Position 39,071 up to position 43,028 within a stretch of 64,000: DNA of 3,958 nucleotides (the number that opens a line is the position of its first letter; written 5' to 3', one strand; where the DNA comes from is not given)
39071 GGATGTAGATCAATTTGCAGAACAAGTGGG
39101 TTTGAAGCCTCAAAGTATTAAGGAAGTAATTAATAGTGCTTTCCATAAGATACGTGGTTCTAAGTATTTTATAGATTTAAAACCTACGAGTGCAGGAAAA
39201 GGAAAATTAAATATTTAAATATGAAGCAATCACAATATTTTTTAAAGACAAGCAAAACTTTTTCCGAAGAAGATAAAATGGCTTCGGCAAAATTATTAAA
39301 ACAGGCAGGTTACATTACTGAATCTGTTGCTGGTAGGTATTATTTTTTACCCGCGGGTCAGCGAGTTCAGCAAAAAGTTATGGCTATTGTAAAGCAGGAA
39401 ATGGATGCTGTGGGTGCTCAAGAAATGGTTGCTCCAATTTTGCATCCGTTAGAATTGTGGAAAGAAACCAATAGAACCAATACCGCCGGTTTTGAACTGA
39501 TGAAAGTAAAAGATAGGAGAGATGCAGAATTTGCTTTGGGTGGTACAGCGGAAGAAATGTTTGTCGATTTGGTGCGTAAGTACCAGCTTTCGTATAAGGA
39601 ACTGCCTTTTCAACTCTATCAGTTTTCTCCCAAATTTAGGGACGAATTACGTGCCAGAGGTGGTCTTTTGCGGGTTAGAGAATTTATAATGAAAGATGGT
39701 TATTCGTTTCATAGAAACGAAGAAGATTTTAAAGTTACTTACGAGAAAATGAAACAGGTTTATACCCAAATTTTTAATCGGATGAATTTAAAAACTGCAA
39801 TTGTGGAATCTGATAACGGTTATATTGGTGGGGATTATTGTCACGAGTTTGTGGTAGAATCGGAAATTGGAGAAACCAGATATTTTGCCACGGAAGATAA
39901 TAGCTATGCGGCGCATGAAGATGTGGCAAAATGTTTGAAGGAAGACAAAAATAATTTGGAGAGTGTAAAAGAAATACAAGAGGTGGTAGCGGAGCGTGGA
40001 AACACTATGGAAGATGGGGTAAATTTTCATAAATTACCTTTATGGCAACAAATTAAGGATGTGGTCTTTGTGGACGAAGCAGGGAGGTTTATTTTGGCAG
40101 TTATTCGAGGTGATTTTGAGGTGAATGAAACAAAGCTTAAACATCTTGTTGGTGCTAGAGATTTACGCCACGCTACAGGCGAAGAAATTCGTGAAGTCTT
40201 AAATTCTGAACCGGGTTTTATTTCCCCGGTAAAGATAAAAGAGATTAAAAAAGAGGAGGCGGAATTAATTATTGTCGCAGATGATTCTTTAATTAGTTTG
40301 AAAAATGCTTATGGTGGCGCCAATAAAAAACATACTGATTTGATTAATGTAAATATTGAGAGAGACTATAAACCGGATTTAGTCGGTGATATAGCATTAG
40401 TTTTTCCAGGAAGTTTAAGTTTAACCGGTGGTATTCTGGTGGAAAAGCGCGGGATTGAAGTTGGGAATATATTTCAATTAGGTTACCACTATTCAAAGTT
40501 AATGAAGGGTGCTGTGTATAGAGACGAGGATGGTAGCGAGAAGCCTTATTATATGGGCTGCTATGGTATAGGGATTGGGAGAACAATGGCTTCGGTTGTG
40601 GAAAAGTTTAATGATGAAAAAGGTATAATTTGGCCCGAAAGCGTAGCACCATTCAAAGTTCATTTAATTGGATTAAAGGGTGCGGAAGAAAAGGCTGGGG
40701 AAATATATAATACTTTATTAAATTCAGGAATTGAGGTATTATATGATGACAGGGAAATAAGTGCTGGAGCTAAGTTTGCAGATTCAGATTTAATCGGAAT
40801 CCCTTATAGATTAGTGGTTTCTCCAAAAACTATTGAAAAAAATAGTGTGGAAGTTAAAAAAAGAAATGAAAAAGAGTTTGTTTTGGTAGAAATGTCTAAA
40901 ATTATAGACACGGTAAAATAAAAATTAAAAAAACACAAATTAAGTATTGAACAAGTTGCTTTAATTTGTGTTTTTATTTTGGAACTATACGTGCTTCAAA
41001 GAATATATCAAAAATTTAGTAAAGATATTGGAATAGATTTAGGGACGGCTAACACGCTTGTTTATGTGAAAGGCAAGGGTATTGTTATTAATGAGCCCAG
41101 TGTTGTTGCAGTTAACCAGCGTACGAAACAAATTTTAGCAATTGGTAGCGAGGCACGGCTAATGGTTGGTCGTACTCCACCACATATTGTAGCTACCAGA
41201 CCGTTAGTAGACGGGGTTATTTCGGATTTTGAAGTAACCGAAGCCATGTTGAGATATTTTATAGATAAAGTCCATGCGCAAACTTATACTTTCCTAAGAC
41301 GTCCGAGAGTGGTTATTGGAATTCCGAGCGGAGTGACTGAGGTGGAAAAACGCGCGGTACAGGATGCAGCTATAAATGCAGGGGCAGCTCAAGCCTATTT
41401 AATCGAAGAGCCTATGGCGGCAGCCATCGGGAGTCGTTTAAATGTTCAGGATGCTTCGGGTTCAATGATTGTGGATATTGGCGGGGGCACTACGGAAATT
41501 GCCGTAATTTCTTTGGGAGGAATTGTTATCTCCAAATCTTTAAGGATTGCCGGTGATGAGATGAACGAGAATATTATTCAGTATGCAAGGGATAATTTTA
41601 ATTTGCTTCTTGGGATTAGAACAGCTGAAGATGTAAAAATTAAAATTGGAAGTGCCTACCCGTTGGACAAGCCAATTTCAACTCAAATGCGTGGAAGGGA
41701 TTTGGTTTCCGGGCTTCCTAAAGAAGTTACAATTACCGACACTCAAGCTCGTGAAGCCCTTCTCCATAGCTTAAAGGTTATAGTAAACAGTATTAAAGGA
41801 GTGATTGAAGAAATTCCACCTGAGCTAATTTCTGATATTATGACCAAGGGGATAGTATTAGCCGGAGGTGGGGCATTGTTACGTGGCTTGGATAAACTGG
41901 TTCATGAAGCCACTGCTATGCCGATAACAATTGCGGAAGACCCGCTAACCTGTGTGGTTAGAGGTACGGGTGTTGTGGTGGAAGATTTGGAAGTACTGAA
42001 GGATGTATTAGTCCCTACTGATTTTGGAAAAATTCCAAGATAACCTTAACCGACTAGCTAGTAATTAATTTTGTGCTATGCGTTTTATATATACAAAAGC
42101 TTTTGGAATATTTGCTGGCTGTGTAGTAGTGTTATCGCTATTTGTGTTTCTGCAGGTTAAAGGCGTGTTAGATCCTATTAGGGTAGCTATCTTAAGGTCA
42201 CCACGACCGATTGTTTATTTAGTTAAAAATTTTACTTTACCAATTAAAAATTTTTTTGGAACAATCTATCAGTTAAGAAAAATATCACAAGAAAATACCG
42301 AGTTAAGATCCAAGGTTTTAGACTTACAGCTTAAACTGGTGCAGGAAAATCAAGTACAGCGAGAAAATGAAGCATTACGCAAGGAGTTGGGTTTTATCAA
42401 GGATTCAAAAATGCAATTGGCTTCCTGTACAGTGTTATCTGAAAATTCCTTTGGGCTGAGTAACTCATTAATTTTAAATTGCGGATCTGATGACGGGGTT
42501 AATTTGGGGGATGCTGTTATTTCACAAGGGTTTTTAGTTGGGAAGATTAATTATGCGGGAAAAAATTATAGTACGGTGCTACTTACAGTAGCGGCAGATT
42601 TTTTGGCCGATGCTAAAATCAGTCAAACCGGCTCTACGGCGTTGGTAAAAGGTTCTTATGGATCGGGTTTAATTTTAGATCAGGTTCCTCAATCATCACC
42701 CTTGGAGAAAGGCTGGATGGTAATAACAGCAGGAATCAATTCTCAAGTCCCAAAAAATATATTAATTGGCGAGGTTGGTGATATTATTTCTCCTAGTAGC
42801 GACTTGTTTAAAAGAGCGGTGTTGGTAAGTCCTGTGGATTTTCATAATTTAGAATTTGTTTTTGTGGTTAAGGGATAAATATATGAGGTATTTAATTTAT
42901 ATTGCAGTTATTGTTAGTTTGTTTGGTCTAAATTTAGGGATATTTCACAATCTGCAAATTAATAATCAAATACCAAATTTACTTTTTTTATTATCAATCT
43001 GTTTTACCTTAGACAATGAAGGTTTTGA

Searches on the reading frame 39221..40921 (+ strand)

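Call 21: search_protein_families(library=pfam, proteins=[window:39221-40921:+], max_evalue=0.00001)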
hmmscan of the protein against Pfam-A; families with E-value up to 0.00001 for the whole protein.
window:39221-40921:+ (566 aa): 3 families
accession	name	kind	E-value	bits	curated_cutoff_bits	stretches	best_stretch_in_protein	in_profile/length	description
PF00587.30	tRNA-synt_2b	-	1.4e-29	103.9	29.3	1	95-462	2-178/179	tRNA synthetase class II core domain (G, H, P, S and T)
PF04073.20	tRNA_edit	-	6.1e-21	75.2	25.5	1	260-378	4-117/123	Aminoacyl-tRNA editing domain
PF03129.25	HGTP_anticodon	-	3.6e-19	69.1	21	1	484-566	6-92/94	Anticodon binding domain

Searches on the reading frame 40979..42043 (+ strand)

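Call 21: search_protein_families(library=pfam, proteins=[window:40979-42043:+], max_evalue=0.00001)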
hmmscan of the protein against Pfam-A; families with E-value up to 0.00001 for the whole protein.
window:40979-42043:+ (354 aa): 5 families
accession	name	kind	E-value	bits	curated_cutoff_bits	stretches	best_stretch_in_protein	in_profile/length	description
PF06723.19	MreB_Mbl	-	4e-139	463.4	27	1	14-340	1-325/327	MreB/Mbl protein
PF00012.26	HSP70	-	9.7e-11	41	20.6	1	94-218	117-249/599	Hsp70 protein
PF14450.12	FtsA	-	9.8e-11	42.5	31.8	1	164-321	2-112/127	Cell division protein FtsA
PF00022.25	Actin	-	1.4e-07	30.9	27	0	40-205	31-189/410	Actin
PF11104.14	PilM_2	-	4.1e-06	26.4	27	0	291-321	277-307/340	Type IV pilus assembly protein PilM;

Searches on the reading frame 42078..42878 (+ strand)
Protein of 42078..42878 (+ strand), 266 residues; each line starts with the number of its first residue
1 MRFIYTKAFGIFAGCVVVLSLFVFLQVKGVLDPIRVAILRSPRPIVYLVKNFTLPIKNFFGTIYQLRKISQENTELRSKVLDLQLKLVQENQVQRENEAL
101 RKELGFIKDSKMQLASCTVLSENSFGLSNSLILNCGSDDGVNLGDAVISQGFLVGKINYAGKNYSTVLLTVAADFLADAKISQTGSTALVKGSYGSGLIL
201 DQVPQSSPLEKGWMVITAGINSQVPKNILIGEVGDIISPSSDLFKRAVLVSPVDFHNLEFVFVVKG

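Call 21: search_protein_families(library=pfam, proteins=[window:42078-42878:+], max_evalue=0.00001)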
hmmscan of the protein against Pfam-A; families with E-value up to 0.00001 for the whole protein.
window:42078-42878:+ (266 aa): 1 family
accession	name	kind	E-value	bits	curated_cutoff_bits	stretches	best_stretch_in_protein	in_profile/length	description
PF04085.20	MreC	-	5.3e-30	104.6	28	1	119-265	1-147/147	Rod shape-determining protein MreC, barrel core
